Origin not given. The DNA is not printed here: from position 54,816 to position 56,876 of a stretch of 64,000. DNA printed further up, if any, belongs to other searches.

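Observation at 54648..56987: HerA/FtsK-type ATPase gene inserted inside the origin region between rpmH and dnaA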

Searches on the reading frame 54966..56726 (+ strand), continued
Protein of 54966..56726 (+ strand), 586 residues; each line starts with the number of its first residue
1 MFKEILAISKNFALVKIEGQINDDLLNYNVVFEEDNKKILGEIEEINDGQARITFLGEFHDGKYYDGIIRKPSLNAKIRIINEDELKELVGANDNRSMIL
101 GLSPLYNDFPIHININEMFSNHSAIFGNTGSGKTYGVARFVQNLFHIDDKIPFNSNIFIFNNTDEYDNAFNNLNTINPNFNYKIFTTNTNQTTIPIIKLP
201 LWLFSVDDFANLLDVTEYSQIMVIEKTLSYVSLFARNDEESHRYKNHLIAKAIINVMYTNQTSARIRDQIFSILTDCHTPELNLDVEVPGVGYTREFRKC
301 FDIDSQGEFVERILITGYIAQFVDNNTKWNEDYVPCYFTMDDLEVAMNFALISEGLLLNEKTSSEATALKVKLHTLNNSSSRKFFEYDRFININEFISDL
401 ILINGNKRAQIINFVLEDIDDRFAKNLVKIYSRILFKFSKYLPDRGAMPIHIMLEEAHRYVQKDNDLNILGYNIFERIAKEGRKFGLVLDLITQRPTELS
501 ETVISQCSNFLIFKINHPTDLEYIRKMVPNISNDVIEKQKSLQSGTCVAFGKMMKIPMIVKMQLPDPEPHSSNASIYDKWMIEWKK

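Call 68: find_encoding_contigs(protein=P0442, flank=7000, max_places=1)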
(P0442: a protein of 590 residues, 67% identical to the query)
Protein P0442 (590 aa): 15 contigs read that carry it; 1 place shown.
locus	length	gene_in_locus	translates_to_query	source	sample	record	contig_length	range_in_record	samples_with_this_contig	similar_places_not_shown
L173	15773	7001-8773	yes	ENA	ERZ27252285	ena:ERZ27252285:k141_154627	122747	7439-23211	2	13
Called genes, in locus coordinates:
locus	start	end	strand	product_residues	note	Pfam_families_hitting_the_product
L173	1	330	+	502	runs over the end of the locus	PF00587:tRNA-synt_2b, PF03129:HGTP_anticodon (weak), PF09180:ProRS-C_1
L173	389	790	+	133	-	PF01467:CTP_transf_like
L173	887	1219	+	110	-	-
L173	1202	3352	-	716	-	PF00009:GTP_EFTU (faint), PF01926:MMR_HSR1, PF02421:FeoB_N, PF17910:FeoB_Cyto, PF07670:Gate, PF07664:FeoB_C, PF07670:Gate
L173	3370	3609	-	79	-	PF04023:FeoA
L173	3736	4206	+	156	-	PF01325:Fe_dep_repress, PF02742:Fe_dep_repr_C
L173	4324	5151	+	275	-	PF23750:RsgI_M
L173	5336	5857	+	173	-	PF09419:PGP_phosphatase, PF08282:Hydrolase_3 (faint), PF13419:HAD_2 (faint), PF00702:Hydrolase, PF13242:Hydrolase_like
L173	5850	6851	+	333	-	PF03193:RsgA_GTPase, PF01926:MMR_HSR1, PF21516:YqeH-like_C (weak)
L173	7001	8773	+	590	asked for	PF01935:DUF87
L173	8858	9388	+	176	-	PF01066:CDP-OH_P_transf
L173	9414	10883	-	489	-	PF04055:Radical_SAM, PF16199:Radical_SAM_C, PF01795:Methyltransf_5 (weak), PF13847:Methyltransf_31 (weak), PF06962:rRNA_methylase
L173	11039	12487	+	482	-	PF03600:CitMHS, PF03606:DcuC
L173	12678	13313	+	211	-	PF01863:YgjP-like, PF10263:SprT-like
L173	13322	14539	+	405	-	PF24568:CC_PcsB, PF01551:Peptidase_M23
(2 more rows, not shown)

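Call 69: find_encoding_contigs(protein=P0394, flank=7000, max_places=1)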
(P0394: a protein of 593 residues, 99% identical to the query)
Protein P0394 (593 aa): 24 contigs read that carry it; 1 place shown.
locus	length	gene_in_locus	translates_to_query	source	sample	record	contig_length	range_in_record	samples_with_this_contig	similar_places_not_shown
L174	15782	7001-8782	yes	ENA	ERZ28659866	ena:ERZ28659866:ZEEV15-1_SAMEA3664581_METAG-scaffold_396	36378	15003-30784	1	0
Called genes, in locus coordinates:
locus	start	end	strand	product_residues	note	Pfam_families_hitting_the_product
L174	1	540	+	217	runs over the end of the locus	PF00072:Response_reg, PF00486:Trans_reg_C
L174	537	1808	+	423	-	PF00512:HisKA, PF02518:HATPase_c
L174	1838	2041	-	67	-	PF14098:SSPI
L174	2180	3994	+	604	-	PF13522:GATase_6, PF13537:GATase_7, PF12481:DUF3700 (weak), PF00733:Asn_synthase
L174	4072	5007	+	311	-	PF27070:HTH_Rpn_C (weak)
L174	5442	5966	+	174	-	PF09419:PGP_phosphatase, PF08282:Hydrolase_3 (weak), PF00702:Hydrolase, PF13419:HAD_2 (weak), PF13242:Hydrolase_like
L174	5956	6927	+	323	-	PF03193:RsgA_GTPase (weak), PF01926:MMR_HSR1, PF21516:YqeH-like_C (weak)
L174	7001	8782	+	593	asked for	PF01580:FtsK_SpoIIIE (faint), PF01935:DUF87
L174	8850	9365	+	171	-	-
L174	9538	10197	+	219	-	PF10531:SLBB, PF22461:SLBB_2 (weak), PF14520:HHH_5 (faint), PF00633:HHH, PF12836:HHH_3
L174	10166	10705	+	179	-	PF13567:DUF4131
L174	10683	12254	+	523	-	PF03772:Competence, PF00753:Lactamase_B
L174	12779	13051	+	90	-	-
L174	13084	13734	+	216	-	PF01076:Mob_Pre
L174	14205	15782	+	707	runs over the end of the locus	PF00580:UvrD-helicase (faint), PF01443:Viral_helicase1 (faint), PF13245:AAA_19 (faint), PF13538:UvrD_C_2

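Call 70: find_encoding_contigs(protein=P0461, flank=7000, max_places=1)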
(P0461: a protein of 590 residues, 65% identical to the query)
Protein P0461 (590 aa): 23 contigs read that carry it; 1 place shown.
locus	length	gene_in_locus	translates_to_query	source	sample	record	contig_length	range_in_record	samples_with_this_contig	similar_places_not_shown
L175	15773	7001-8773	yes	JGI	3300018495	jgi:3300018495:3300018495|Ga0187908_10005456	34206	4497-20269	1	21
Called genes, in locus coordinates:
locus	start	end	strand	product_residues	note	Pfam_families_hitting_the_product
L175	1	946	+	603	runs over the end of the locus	PF00664:ABC_membrane, PF00005:ABC_tran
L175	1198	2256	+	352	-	PF07963:N_methyl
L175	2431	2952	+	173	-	PF09419:PGP_phosphatase (faint), PF13344:Hydrolase_6 (faint), PF00702:Hydrolase, PF13419:HAD_2, PF13242:Hydrolase_like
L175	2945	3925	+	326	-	PF03193:RsgA_GTPase, PF00350:Dynamin_N (faint), PF01926:MMR_HSR1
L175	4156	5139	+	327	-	PF07963:N_methyl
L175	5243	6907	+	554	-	-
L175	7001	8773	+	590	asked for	PF01935:DUF87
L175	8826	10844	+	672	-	PF27449:LtaS_N, PF00884:Sulfatase, PF01663:Phosphodiest (faint)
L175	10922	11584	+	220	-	PF09851:SHOCT (weak)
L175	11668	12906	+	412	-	-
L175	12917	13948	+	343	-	-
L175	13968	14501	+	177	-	-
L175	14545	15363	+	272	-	PF14808:TMEM164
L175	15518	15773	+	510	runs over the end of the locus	PF01381:HTH_3, PF07022:Phage_CI_repr (weak), PF12844:HTH_19, PF13443:HTH_26 (weak), PF13560:HTH_31 (weak)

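Call 81: predict_structure(alignment_id=A4)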
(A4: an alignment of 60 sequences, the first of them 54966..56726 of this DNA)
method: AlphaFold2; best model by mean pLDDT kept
length: 586 residues; sequences in the alignment: 60
mean_pLDDT: 86.4   pTM: 0.84
mean pLDDT of the five models: 86.4, 86.1, 85.7, 83.4, 79.2
residues with pLDDT >= 90: 231; 70-90: 319; 50-70: 36; < 50: 0
segments of 3 or more residues with pLDDT < 50: none
pLDDT, mean of each block of 10 residues (from residue 1): 88 85 77 91 86 90 81 90 91 88 90 91 91 90 85 89 86 83 91 89 93 88 89 79 86 84 84 83 88 86 85 87 77 84 88 68 78 92 92 94 86 92 92 95 85 94 82 92 93 93 92 90 84 79 88 89 84 60 63
secondary structure, 60 per line:
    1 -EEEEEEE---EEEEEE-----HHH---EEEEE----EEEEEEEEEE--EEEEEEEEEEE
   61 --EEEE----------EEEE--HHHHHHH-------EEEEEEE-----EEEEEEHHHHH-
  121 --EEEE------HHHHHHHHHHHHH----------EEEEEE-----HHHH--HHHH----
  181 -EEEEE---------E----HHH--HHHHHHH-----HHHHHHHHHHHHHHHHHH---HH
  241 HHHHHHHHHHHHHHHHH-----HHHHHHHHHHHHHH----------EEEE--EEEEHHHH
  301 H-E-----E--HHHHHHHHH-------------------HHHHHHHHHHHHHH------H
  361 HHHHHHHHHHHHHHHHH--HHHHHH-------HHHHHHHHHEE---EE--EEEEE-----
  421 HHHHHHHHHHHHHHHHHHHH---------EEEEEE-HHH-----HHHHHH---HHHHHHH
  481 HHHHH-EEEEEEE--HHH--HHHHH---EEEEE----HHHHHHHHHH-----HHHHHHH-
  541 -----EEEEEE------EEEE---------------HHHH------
elements in order: E2-8 E12-17 E29-33 E38-47 E50-60 E63-66 E77-80 H83-89 E97-103 E109-114 H115-119 E123-126 H133-145 E156-161 H167-170 H173-176 E182-186 H206-212 H218-235 H239-257 H263-276 E287-290 E293-296 H297-301 H312-320 H340-353 H360-377 H380-385 H393-401 E411-415 H421-440 E450-455 H465-470 H474-485 E487-493 H501-505 E509-513 H518-527 H533-539 E546-551 E558-561 H577-580

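Call 83: fold_search(model_id=the predicted structure, library=pdb)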
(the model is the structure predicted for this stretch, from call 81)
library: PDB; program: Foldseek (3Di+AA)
matches with E <= 10: 1321; with E <= 0.001: 169
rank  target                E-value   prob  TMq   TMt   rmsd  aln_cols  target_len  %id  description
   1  8yhx_A                1.4e-30  1.00  0.73  0.76   6.0       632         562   21  Cryo-EM structure of the trimeric HerA (released 2024-11-06)
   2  9c1m_M                2.9e-30  1.00  0.61  0.61  11.7       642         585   22  HerA-DUF assembly 1 (released 2025-06-04)
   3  8xav_A                3.3e-28  1.00  0.63  0.65  10.4       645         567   21  Cryo-EM structure of an anti-phage defense complex (released 2024-06-05)
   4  9c1n_R                4.8e-28  1.00  0.61  0.61  11.1       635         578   21  HerA-DUF4297 assembly 2 (released 2025-06-04)
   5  8wld_L                2.1e-27  1.00  0.63  0.56  10.9       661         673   17  Cryo-EM structure of SIR2/HerA antiphage complex (released 2024-09-11)
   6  8zit_Q                2.2e-27  1.00  0.61  0.61  10.2       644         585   19  DUF4297-HerA complex with DNA and ATPgamaS (released 2025-03-12)
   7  8wld_M                3.2e-27  1.00  0.66  0.58  10.6       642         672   18  Cryo-EM structure of SIR2/HerA antiphage complex (released 2024-09-11)
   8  8xaw_D                5.2e-27  1.00  0.63  0.65  10.7       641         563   20  Cryo-EM structure of an anti-phage defense complex bound to AMPPNP and DNA at state 1 (released 2024-06-05)
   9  8wld_D                5.2e-27  1.00  0.64  0.58  10.4       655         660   17  Cryo-EM structure of SIR2/HerA antiphage complex (released 2024-09-11)
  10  8xav_E                7.2e-27  1.00  0.61  0.63  10.7       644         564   21  Cryo-EM structure of an anti-phage defense complex (released 2024-06-05)
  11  8xau_E                9.5e-27  1.00  0.66  0.70   7.7       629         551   21  Cryo-EM structure of HerA (released 2024-06-05)
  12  8wod_O                1.2e-26  1.00  0.63  0.66  10.2       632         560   17  Cryo-EM structure of SIR2/HerA complex (released 2024-09-11)
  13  8woc_D                1.9e-26  1.00  0.62  0.65  10.3       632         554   17  Cryo-EM structure of SIR2/HerA complex (released 2024-09-11)
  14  8zit_N                1.9e-26  1.00  0.61  0.62  10.6       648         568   19  DUF4297-HerA complex with DNA and ATPgamaS (released 2025-03-12)
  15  8xau_A                2.1e-26  1.00  0.59  0.62  11.4       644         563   20  Cryo-EM structure of HerA (released 2024-06-05)
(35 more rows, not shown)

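Call 89: search_dna_similar(query=window:54966-56726:+, collection=phages, mode=protein, max_rows=8)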
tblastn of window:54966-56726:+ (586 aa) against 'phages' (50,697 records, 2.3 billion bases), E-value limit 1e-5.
Records with a match: 2; places in all: 2; records where one place covers at least 80% of the query: 0.
Best place of each record, by identity: <60% 2.
By first word of the organism name: Blautia 1; Bacteriophage 1.
By host as written in the record: Blautia coccoides 1; - 1.
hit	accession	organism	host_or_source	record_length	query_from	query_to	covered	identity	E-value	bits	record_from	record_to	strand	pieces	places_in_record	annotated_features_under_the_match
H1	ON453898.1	Blautia phage Montmirail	Blautia coccoides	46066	358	580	38%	28.7%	3e-19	98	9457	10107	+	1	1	terminase large subunit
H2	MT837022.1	Bacteriophage sp.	human fecal samples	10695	449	575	22%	26.4%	6e-10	69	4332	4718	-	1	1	record has no annotation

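Call 90: search_dna_similar(query=window:54966-56726:+, collection=plasmids, mode=protein, max_rows=8)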
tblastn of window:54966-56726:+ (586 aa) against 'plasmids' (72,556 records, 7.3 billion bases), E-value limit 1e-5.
Records with a match: 623; places in all: 648; records where one place covers at least 80% of the query: 62.
Best place of each record, by identity: <60% 623.
By first word of the organism name: Klebsiella 136; Citrobacter 71; Escherichia 65; Enterobacter 55; Listeria 54; Serratia 20; Salmonella 14; Acinetobacter 12; Enterococcus 11; Sinorhizobium 10; and 80 more.
By predicted mobility (MOB-suite, as given by PLSDB): conjugative 270; mobilizable 224; non-mobilizable 129.
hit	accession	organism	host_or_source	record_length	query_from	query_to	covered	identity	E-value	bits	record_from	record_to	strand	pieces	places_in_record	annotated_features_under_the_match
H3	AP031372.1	Enterococcus casseliflavus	-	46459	53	583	91%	30.6%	2e-73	263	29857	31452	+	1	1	hypothetical protein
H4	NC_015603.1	Lactobacillus kefiranofaciens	-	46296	50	580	91%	30.3%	3e-73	262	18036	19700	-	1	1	ATP-binding protein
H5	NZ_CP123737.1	Lactobacillus kefiranofaciens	Tibetan kefir grain,mixed culture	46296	50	580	91%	30.3%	3e-73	262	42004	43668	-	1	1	ATP-binding protein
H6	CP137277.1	Listeria monocytogenes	fungus products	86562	53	583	91%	29.9%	2e-62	266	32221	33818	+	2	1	DUF87 domain-containing protein | hypothetical protein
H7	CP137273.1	Listeria monocytogenes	fungus products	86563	53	583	91%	29.9%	2e-62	266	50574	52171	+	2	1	DUF87 domain-containing protein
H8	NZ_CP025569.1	Listeria monocytogenes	-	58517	53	583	91%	29.6%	2e-71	257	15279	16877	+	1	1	DUF87 domain-containing protein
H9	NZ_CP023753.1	Listeria monocytogenes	food product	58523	53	583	91%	29.6%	2e-71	257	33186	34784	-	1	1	DUF87 domain-containing protein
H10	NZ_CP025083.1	Listeria monocytogenes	meat processing facility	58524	53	583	91%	29.6%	2e-71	257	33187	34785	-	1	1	DUF87 domain-containing protein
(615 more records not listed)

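Call 100: list_cluster_members(proteins=[P0001, P0003, P0118, P0394, P0442])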
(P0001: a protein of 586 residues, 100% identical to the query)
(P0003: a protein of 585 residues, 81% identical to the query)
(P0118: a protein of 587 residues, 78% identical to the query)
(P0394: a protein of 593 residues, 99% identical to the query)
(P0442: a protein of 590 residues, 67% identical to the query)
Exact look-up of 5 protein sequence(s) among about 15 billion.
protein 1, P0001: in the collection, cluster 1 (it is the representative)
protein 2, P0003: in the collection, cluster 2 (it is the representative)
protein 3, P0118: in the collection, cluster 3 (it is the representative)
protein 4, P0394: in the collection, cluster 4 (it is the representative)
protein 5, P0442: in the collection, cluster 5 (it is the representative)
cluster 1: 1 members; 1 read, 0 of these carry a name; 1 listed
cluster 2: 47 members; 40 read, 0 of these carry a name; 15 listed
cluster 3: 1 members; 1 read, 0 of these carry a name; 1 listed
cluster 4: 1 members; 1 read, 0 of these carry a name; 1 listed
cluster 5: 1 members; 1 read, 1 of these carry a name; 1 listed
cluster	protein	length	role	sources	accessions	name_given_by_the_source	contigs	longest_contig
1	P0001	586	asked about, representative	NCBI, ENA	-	-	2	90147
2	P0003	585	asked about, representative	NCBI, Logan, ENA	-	-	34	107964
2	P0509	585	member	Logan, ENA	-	-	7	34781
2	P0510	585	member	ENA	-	-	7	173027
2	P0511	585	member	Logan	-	-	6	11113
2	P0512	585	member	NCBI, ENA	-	-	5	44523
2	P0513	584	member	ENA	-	-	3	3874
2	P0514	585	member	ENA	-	-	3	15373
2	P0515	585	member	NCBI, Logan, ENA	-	-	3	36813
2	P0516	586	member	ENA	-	-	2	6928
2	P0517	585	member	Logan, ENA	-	-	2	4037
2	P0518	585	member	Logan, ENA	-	-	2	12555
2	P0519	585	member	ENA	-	-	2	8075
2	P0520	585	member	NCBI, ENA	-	-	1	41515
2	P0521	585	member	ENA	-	-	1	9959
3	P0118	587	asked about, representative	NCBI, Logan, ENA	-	-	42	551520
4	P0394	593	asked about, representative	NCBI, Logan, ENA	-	-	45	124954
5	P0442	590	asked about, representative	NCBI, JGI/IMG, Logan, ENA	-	hypothetical protein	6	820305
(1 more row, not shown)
